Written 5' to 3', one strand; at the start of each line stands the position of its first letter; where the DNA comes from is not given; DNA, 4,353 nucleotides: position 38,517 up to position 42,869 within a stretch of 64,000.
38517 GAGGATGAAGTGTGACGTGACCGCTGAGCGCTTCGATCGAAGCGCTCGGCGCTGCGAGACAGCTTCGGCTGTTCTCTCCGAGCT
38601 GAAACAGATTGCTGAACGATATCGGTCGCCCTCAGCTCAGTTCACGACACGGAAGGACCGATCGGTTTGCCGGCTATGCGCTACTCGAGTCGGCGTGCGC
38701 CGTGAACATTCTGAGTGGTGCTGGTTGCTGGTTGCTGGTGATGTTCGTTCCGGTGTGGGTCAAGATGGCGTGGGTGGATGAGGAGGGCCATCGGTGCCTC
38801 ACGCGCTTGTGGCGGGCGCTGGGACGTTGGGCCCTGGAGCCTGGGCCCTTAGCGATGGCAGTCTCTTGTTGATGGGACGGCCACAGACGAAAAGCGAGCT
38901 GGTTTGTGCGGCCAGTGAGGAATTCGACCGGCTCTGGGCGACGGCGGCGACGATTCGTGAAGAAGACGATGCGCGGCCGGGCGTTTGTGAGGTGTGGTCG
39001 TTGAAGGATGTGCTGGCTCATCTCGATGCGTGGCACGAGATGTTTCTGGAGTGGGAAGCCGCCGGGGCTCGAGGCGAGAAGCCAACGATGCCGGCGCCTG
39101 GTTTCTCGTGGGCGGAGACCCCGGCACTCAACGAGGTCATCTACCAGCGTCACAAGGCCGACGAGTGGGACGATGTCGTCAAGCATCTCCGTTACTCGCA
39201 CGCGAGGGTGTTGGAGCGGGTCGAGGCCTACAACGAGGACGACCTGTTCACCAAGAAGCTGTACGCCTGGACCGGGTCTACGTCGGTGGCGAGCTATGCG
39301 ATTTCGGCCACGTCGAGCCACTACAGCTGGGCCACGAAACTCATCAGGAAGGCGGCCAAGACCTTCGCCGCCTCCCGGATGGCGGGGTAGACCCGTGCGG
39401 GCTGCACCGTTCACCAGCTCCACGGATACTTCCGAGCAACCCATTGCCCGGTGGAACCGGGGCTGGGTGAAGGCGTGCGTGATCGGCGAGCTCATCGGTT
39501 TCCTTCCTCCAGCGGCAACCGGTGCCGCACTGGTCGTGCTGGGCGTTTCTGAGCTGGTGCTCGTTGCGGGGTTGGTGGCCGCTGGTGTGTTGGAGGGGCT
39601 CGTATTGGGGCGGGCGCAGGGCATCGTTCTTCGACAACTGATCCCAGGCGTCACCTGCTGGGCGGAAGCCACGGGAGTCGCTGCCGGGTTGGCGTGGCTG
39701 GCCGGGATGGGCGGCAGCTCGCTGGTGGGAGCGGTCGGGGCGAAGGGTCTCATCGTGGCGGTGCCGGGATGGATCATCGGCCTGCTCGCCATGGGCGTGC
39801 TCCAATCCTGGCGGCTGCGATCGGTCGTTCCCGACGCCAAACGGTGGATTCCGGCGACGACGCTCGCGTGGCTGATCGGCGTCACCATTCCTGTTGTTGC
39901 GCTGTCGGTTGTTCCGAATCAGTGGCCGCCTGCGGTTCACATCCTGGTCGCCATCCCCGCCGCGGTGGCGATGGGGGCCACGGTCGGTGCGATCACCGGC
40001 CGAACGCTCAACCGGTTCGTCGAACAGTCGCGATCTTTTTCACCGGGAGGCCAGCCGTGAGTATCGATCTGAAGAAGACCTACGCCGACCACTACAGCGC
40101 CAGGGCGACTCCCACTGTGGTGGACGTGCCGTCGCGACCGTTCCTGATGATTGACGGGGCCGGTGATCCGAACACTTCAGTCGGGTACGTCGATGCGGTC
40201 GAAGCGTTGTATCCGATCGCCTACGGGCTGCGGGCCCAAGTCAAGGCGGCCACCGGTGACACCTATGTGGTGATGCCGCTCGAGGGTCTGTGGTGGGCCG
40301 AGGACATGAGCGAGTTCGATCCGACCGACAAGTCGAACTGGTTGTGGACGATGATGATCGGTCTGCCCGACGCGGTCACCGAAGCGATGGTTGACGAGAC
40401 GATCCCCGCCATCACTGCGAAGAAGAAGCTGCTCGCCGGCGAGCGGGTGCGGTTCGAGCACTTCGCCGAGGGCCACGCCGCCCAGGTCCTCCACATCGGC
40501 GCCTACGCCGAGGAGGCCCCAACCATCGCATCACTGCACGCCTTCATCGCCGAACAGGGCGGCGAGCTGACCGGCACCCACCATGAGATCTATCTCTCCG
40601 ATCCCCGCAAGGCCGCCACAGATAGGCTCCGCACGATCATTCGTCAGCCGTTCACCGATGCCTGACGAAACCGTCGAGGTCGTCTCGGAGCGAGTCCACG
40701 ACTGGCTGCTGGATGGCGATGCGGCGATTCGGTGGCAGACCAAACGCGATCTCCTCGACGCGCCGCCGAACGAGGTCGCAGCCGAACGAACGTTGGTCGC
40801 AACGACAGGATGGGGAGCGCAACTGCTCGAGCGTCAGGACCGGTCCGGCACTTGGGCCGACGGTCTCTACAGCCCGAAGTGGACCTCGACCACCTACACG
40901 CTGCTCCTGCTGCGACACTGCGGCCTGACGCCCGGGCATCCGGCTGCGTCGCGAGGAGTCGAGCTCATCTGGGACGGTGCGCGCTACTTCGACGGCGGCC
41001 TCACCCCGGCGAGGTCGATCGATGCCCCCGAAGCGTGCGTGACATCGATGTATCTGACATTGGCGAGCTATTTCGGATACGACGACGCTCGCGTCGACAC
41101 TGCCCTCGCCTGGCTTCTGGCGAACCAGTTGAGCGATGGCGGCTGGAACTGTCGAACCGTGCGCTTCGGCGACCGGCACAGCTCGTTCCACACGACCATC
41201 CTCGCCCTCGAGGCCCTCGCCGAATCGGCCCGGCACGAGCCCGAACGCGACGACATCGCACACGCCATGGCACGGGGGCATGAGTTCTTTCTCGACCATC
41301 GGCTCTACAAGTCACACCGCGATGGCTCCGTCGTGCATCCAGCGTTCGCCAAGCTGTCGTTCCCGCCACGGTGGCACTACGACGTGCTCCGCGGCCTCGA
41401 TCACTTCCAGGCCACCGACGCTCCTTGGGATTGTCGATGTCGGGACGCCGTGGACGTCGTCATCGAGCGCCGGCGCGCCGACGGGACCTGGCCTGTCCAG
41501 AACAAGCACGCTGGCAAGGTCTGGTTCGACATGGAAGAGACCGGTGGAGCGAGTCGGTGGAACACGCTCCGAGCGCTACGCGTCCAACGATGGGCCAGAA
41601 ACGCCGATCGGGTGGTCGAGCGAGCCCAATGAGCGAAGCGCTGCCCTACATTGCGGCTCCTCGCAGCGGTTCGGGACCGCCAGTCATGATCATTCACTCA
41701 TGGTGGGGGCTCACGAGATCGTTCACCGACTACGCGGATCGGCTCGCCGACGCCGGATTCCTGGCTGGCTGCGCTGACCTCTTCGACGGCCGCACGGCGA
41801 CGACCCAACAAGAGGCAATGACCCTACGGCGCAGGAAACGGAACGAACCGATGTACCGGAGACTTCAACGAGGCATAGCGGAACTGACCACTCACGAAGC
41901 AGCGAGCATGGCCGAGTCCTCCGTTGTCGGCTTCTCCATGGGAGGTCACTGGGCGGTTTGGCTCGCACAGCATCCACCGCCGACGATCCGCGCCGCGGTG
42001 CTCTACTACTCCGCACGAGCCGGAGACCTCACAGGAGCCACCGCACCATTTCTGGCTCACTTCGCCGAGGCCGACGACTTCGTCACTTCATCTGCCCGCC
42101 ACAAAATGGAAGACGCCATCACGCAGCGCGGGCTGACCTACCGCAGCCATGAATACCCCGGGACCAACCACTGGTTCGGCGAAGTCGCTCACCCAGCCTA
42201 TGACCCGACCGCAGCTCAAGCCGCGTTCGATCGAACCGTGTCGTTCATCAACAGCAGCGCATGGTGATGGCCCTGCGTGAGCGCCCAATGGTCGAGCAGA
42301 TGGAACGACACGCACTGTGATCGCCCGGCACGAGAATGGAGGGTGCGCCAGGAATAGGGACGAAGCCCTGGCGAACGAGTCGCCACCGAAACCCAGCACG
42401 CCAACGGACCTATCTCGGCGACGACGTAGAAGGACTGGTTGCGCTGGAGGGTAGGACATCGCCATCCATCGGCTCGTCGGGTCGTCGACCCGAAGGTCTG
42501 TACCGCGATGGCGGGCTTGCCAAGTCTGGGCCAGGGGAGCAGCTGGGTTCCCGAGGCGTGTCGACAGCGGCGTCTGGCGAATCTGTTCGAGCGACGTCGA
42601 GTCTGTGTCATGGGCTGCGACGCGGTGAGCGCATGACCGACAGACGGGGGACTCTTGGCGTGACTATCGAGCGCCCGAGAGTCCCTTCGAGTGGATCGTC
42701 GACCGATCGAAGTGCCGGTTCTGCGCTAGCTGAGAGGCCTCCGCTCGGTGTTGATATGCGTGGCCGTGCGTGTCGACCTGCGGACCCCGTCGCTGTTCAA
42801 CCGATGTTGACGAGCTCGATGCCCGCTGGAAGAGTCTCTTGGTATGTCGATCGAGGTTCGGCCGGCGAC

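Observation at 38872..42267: Five-gene coupled operon pairing a ClbS-family and a GyrI-like protein: candidate resistance cassette against cyclopropane-warhead DNA alkylators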

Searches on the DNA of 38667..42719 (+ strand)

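Call 70: search_dna_similar(query=window:38667-42719:+, collection=plasmids, mode=distant, max_rows=10)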
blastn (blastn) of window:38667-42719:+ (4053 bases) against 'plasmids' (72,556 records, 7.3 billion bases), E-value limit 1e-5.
No match.
